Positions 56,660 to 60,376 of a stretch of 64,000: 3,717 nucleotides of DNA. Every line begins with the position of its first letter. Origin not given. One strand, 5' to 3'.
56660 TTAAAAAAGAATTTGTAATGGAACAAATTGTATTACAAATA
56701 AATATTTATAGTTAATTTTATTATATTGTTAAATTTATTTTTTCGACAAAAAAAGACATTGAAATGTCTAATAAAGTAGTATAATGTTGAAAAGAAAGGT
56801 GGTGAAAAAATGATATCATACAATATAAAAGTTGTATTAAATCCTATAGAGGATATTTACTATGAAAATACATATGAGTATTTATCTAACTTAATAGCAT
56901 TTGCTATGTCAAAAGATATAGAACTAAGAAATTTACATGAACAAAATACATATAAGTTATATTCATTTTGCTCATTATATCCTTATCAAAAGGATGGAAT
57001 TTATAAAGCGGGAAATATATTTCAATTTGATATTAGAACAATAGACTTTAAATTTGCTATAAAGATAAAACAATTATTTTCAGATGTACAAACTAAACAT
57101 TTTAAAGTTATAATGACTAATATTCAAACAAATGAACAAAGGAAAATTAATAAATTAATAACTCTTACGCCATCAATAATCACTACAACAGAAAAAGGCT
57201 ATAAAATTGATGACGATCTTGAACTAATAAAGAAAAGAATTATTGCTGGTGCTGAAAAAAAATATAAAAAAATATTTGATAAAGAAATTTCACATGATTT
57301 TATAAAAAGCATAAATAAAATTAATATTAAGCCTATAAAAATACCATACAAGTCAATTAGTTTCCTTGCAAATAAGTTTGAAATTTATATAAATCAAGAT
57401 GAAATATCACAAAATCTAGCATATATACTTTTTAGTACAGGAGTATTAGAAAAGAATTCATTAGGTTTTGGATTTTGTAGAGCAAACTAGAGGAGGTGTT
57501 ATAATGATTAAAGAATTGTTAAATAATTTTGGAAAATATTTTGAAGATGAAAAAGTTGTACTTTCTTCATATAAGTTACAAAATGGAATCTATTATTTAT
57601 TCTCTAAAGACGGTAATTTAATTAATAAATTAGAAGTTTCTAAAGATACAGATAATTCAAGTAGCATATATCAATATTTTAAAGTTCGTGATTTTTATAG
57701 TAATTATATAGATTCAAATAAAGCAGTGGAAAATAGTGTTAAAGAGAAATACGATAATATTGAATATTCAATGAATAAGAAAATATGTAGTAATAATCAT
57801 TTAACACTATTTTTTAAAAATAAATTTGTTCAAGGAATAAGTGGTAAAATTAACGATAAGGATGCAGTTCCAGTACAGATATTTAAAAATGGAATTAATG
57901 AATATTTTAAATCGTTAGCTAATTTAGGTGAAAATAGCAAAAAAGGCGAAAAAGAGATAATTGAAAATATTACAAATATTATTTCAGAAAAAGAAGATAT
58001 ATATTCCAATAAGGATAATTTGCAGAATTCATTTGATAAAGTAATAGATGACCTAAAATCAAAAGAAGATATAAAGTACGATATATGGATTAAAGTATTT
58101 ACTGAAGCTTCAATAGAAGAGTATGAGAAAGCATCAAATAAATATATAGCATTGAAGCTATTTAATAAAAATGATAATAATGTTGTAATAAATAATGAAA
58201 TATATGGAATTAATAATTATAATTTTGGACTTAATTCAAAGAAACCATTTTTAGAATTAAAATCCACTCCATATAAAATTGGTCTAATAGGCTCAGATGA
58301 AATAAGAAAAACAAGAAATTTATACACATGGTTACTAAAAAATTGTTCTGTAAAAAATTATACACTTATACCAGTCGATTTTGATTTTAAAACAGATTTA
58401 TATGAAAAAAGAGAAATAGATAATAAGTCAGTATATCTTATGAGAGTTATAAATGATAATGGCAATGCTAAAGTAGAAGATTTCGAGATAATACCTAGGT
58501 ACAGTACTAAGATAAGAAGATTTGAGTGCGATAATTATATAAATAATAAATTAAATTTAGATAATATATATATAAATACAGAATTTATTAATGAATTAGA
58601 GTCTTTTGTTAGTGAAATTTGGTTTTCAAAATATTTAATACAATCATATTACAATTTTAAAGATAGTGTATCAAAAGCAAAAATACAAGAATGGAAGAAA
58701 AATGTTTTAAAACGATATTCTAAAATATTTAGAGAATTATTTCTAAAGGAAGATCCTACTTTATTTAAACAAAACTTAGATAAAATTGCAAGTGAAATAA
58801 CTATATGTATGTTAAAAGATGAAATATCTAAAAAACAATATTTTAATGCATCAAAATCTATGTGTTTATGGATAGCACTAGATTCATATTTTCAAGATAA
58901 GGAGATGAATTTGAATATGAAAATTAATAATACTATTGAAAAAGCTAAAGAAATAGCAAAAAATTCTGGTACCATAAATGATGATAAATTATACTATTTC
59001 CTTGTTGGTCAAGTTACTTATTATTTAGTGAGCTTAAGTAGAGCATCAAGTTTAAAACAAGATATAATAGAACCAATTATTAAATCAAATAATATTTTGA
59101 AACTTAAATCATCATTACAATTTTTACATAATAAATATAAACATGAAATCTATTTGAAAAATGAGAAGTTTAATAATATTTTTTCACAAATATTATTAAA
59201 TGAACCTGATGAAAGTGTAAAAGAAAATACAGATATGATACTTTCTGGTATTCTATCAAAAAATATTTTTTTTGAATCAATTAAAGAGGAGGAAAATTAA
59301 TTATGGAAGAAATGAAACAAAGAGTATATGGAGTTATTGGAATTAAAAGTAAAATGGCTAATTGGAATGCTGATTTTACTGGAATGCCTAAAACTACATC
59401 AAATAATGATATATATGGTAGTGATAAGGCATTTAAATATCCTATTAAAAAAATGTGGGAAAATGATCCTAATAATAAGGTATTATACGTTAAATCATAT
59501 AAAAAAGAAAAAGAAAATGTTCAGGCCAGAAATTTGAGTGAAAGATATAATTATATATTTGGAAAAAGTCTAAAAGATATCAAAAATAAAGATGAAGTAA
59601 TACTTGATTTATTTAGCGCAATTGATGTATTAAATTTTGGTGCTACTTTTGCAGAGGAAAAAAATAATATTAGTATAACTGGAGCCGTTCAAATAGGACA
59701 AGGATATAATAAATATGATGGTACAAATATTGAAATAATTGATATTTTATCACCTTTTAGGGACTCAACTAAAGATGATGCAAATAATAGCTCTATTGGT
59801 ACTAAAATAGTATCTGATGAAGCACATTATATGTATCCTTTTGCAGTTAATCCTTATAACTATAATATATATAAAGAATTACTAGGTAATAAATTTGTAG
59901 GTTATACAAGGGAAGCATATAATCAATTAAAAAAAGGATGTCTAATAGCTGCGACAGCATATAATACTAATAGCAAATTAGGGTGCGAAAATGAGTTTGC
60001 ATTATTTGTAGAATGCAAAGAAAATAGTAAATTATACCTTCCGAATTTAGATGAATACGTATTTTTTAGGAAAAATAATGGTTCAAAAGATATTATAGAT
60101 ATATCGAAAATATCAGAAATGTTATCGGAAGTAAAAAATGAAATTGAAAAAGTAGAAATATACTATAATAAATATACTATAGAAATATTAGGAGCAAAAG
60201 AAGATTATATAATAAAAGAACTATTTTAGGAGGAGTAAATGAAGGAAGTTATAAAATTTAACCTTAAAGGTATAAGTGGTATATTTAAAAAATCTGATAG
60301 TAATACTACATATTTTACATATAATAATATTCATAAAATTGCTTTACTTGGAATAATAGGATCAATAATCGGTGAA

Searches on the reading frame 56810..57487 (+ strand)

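Call 90: search_protein_families(library=pfam, proteins=[window:56810-57487:+], max_evalue=0.001)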
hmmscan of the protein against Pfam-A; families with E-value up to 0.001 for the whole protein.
window:56810-57487:+ (226 aa): 1 family
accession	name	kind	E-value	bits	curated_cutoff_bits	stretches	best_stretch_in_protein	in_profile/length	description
PF01881.21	Cas_Cas6_C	-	2.2e-05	25.7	23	1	114-223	11-123/125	CRISPR associated protein Cas6, C-terminal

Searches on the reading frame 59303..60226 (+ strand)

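Call 90: search_protein_families(library=pfam, proteins=[window:59303-60226:+], max_evalue=0.001)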
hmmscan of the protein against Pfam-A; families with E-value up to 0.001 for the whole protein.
window:59303-60226:+ (308 aa): 1 family
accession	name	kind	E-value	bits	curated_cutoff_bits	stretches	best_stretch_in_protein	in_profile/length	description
PF05107.17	Cas_Cas7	-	3.9e-34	118.8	33.2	1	7-264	2-238/249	CRISPR-associated protein Cas7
